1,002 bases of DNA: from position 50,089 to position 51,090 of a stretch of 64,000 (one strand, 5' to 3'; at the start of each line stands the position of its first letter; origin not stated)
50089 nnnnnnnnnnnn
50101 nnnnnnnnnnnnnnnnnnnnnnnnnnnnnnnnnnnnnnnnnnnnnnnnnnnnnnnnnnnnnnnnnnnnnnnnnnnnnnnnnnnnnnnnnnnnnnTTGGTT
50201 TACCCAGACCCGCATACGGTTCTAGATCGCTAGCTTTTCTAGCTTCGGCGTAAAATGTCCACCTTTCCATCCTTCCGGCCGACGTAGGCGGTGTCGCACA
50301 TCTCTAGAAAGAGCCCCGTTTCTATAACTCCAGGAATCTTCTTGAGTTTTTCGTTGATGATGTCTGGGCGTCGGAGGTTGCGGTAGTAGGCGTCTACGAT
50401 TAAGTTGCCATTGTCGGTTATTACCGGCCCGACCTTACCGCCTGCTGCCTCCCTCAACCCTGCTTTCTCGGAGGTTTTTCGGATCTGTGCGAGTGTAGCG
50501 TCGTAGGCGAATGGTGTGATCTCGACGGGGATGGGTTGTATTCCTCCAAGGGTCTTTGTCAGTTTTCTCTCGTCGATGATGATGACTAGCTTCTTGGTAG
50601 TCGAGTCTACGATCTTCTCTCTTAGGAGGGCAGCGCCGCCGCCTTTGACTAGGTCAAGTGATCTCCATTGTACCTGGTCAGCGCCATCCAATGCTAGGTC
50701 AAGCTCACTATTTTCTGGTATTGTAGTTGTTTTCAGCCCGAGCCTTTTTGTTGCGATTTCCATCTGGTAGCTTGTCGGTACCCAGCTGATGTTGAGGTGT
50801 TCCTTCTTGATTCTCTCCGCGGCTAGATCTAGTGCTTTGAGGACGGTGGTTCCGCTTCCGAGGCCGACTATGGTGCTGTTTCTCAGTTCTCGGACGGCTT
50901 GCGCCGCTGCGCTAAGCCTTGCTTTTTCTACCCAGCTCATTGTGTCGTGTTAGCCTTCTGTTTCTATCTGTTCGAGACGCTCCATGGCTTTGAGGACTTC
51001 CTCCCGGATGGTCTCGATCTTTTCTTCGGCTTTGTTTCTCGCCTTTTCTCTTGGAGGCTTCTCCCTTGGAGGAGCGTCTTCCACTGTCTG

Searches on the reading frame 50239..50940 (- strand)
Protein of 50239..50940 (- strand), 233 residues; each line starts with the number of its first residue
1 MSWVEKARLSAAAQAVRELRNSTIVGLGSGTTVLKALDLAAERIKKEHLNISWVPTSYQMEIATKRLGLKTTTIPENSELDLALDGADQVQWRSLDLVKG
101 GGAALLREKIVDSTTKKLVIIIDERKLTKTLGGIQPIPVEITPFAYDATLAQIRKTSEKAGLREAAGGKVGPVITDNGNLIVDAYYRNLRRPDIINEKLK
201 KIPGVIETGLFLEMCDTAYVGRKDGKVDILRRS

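Call 34: search_protein_families(library=pfam, proteins=[window:50239-50940:-])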
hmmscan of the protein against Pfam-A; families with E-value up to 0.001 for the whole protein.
window:50239-50940:- (233 aa): 1 family
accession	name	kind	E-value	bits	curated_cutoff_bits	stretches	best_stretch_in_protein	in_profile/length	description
PF06026.20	Rib_5-P_isom_A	-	3.1e-55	186.9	26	1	54-225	3-173/173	Ribose 5-phosphate isomerase A (phosphoriboisomerase A)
